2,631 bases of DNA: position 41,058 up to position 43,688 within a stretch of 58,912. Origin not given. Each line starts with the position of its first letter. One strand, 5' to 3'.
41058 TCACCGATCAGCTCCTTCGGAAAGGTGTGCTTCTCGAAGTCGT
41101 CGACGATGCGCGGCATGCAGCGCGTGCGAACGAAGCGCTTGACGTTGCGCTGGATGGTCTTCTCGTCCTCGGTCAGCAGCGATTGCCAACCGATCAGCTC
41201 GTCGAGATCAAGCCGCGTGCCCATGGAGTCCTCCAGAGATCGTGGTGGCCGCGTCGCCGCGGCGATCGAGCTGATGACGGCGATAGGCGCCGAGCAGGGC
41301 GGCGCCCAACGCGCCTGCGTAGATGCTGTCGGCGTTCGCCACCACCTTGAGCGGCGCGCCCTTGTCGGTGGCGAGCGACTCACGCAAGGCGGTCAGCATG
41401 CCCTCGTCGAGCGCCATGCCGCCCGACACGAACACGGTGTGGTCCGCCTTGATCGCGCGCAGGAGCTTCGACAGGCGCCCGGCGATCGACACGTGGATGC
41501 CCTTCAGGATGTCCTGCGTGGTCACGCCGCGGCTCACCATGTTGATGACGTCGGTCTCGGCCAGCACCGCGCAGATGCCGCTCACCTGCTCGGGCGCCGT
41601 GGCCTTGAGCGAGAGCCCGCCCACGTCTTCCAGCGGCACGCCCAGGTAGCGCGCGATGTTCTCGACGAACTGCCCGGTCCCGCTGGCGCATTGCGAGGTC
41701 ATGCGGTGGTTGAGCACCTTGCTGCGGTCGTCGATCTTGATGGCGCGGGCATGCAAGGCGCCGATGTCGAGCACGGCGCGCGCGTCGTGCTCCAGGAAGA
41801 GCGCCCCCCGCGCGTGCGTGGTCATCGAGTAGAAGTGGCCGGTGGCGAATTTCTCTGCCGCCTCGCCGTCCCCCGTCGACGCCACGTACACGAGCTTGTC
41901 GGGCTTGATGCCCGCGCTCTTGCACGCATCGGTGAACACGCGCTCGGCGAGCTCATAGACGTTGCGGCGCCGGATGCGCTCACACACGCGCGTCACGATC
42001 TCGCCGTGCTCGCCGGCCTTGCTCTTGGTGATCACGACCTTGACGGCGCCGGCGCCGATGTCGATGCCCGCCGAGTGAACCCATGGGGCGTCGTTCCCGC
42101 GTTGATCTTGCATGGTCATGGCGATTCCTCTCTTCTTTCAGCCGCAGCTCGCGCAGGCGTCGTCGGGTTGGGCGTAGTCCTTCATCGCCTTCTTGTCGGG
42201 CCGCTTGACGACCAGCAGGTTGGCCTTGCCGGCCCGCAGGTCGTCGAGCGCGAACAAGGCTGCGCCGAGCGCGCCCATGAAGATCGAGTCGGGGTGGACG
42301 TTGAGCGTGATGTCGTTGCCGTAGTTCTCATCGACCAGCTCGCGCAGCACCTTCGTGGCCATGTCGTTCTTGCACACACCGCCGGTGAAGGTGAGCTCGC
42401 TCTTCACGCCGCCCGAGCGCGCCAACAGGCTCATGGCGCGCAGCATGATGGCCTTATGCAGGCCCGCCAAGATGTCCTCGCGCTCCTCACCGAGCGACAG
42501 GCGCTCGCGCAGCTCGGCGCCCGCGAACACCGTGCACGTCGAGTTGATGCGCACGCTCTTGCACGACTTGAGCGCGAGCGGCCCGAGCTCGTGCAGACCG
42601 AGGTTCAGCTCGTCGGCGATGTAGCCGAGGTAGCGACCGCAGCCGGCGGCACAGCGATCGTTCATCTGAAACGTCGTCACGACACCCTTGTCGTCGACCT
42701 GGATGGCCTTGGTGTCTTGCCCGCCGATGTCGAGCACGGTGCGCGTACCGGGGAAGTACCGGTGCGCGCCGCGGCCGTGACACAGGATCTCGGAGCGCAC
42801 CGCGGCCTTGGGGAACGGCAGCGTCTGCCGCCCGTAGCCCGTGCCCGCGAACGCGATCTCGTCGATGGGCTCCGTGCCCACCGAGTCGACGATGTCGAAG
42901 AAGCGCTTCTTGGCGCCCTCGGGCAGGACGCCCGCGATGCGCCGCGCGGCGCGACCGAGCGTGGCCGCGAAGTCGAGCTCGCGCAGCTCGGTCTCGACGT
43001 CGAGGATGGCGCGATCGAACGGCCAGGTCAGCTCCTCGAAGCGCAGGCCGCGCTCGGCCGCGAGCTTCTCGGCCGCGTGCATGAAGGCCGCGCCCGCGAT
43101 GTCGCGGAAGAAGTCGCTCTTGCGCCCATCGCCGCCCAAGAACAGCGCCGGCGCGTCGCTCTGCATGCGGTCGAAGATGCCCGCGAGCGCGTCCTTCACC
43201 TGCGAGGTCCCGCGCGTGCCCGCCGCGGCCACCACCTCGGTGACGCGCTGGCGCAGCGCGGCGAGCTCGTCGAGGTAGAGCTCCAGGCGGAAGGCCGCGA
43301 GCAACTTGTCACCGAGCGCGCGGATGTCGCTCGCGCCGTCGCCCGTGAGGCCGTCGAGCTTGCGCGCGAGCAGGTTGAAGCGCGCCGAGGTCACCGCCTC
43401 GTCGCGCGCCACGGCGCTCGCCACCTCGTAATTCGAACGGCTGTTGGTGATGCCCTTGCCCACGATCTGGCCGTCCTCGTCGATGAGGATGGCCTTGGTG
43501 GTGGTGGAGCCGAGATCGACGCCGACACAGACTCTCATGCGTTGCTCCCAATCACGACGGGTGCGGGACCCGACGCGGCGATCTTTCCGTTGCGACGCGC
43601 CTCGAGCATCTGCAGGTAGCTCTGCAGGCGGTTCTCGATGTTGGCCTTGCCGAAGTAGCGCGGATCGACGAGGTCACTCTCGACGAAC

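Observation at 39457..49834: Complete ATP-dependent (class I) benzoyl-CoA dearomatisation operon in a Myxococcota-like host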

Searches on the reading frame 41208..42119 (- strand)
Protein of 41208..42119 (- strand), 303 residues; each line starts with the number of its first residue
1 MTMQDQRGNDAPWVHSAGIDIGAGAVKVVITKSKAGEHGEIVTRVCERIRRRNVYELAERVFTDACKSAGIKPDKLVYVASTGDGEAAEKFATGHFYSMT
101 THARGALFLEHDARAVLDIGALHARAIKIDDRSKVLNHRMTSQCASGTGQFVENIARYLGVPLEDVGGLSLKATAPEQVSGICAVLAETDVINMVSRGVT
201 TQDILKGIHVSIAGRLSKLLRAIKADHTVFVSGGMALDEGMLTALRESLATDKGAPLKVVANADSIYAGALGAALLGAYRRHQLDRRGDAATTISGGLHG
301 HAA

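Call 6: search_protein_families(library=ncbifam, proteins=[window:41208-42119:-], max_evalue=0.00001)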
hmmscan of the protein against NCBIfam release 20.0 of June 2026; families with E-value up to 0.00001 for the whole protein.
window:41208-42119:- (303 aa): 5 families
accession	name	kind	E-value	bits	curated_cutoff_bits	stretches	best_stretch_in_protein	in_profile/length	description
TIGR02261.1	benz_CoA_red_D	equivalog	1.2e-97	326.3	312.85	1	16-277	3-262/262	benzoyl-CoA reductase subunit D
TIGR00241.1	CoA_E_activ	domain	1.9e-44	152.1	125.4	1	16-276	2-248/248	acyl-CoA dehydratase activase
TIGR03192.1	benz_CoA_bzdQ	equivalog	2.7e-31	109.1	380.2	1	16-277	34-286/293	benzoyl-CoA reductase, bzd-type, subunit Q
TIGR02259.1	benz_CoA_red_A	equivalog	2.4e-28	99.1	578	1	40-274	193-429/432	benzoyl-CoA reductase subunit A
TIGR03286.1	methan_mark_15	hypoth_equivalog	3e-22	79.2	455.75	1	16-277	146-401/404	methanogenesis marker 15 protein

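Call 7: search_protein_families(library=pfam, proteins=[window:41208-42119:-], max_evalue=0.001)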
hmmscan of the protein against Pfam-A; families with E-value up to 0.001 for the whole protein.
window:41208-42119:- (303 aa): 1 family
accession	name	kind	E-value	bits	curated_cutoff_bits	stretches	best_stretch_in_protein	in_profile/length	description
PF01869.26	BcrAD_BadFG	-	1.6e-58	198.8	31.5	1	18-277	2-271/271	BadF/BadG/BcrA/BcrD ATPase family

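Call 66: search_solved_structures(query=window:41208-42119:-, max_evalue=1e-10, show_alignments=3)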
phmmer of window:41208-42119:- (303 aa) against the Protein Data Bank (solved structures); distinct sequences matched with E-value up to 1e-10: 34.
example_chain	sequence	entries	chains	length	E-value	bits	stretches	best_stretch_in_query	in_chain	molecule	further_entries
9gai_D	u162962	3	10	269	5.2e-36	127.8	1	15-277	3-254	3-methylbenzoyl-CoA reductase alpha subunit MbdQ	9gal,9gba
9gai_C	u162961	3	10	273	2.6e-32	115.7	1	14-286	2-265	3-methylbenzoyl-CoA reductase delta subunit MbdP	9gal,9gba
4eht_A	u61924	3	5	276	3.9e-32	115.1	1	15-276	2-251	Activator of 2-hydroxyisocaproyl-CoA dehydratase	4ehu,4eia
1hux_A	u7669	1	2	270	1.9e-29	106.3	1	14-281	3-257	ACTIVATOR OF (R)-2-HYDROXYGLUTARYL-COA DEHYDRATASE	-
3ugm_A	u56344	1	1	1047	8.9e-27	97.5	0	42-88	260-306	TAL effector AvrBs3/PthA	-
7yyl_E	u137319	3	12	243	6.8e-19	71.7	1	83-277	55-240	Putative CoA-substrate-specific enzyme activase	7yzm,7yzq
9jo8_A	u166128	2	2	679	2.2e-18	69.9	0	49-88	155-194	TALE repeat protein targeting mitochondiral ND1-L gene. | TALE repeat protein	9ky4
9lcz_A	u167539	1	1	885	3e-17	66.2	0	40-88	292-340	Inactivate TOD6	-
9lcx_A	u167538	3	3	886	3.1e-17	66.2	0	40-88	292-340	Inactivate TOD6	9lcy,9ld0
2ypf_A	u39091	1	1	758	3.8e-17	65.9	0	39-89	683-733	AVRBS3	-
9ld1_A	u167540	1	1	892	4e-17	65.9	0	40-88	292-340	inactivate TOD4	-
3v6p_A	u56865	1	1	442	4.4e-14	55.9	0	51-88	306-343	dHax3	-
4gg4_A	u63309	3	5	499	6.5e-14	55.3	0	42-88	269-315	Hax3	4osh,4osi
4gjp_A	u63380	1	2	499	8.6e-14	54.9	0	50-88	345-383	Hax3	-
4ot3_A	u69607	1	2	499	1e-13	54.7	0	42-88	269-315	Hax3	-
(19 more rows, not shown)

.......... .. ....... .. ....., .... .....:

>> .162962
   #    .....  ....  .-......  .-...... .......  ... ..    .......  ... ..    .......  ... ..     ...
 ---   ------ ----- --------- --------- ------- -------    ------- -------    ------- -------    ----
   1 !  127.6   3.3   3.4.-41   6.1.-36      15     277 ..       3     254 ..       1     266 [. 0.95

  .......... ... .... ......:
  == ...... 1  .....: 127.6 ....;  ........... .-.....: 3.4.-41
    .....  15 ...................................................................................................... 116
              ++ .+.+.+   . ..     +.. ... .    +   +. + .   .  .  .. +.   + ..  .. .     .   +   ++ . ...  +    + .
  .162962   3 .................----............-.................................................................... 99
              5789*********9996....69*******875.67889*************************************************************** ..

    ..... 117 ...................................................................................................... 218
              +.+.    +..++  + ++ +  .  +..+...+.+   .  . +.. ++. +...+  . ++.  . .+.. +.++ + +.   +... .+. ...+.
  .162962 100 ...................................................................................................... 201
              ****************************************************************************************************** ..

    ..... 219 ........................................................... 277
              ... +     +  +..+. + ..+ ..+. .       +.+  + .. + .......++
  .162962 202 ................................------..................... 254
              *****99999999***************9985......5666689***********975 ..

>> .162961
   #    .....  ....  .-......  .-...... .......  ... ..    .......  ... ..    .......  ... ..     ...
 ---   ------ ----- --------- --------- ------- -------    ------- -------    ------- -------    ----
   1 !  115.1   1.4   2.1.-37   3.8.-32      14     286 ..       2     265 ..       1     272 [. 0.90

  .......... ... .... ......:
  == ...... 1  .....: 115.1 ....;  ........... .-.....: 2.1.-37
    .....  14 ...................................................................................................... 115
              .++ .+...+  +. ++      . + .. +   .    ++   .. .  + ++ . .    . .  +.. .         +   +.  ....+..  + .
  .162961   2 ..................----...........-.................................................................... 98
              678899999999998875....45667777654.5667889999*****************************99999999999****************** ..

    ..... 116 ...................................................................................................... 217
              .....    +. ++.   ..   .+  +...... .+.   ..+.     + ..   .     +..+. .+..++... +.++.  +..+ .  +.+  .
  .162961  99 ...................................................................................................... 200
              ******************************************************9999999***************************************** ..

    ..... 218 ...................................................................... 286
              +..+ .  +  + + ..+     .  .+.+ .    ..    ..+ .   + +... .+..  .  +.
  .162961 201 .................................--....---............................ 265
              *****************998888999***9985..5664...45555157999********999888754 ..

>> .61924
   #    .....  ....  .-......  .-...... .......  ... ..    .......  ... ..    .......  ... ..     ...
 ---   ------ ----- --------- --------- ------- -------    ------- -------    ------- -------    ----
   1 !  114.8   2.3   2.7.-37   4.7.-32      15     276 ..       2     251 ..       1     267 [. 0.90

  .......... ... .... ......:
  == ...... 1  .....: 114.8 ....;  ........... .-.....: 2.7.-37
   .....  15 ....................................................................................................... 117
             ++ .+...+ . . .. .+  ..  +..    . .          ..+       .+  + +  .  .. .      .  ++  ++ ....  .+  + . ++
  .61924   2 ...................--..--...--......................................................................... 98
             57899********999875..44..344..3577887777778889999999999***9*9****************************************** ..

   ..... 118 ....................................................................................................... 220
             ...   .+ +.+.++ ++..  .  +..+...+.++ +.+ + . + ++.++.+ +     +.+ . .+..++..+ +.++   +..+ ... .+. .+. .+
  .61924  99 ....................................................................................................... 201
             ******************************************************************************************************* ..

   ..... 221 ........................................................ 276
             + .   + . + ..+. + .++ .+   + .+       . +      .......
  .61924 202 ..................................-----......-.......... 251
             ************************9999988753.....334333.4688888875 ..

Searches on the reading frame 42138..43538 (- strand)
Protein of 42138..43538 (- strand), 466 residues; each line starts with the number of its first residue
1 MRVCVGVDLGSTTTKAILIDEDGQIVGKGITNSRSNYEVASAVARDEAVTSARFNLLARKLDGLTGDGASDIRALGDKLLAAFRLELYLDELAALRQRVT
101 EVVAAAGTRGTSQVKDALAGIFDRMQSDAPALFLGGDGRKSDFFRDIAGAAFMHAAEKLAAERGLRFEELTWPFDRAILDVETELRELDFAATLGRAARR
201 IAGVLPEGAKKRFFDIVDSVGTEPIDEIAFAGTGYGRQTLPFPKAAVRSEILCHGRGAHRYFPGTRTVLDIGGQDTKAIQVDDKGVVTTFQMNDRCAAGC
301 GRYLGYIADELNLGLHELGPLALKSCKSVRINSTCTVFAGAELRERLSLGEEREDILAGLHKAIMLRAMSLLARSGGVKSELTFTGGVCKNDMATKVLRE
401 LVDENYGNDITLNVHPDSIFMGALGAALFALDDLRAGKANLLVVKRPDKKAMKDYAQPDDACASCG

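Call 6: search_protein_families(library=ncbifam, proteins=[window:42138-43538:-], max_evalue=0.00001)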
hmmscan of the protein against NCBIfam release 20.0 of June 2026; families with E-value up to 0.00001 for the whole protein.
window:42138-43538:- (466 aa): 5 families
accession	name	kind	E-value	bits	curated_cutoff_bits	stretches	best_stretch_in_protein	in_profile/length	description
TIGR02259.1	benz_CoA_red_A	equivalog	3.5e-158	526.9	578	1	1-430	1-432/432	benzoyl-CoA reductase subunit A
TIGR00241.1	CoA_E_activ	domain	1.8e-57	194.7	125.4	1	209-428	37-247/248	acyl-CoA dehydratase activase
TIGR03192.1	benz_CoA_bzdQ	equivalog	3.8e-40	138.2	380.2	1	198-430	59-286/293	benzoyl-CoA reductase, bzd-type, subunit Q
TIGR02261.1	benz_CoA_red_D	equivalog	2.1e-30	105.8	312.85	1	212-429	47-261/262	benzoyl-CoA reductase subunit D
TIGR03286.1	methan_mark_15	hypoth_equivalog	6.5e-28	97.8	455.75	1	211-430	183-401/404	methanogenesis marker 15 protein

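Call 7: search_protein_families(library=pfam, proteins=[window:42138-43538:-], max_evalue=0.001)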
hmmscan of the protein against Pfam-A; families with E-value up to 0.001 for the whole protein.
window:42138-43538:- (466 aa): 2 families
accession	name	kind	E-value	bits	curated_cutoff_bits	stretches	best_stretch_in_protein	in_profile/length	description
PF01869.26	BcrAD_BadFG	-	1.2e-75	255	31.5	1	5-430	1-271/271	BadF/BadG/BcrA/BcrD ATPase family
PF00370.27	FGGY_N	-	1.6e-05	25.1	28.8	0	4-46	2-44/245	FGGY family of carbohydrate kinases, N-terminal domain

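Call 27: search_solved_structures(query=window:42138-43538:-, max_evalue=0.00001)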
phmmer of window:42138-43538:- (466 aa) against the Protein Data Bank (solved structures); distinct sequences matched with E-value up to 0.00001: 5.
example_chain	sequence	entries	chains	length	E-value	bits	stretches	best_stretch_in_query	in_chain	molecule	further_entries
9gai_D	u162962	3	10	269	1e-65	225.6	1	231-439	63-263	3-methylbenzoyl-CoA reductase alpha subunit MbdQ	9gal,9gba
1hux_A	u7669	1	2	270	5.2e-44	154.1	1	210-432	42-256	ACTIVATOR OF (R)-2-HYDROXYGLUTARYL-COA DEHYDRATASE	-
4eht_A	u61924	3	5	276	1.4e-40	142.7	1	230-438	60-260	Activator of 2-hydroxyisocaproyl-CoA dehydratase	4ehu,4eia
7yyl_E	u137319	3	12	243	5.9e-32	114.4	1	232-431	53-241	Putative CoA-substrate-specific enzyme activase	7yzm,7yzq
9gai_C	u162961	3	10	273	1.3e-27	100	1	232-430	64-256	3-methylbenzoyl-CoA reductase delta subunit MbdP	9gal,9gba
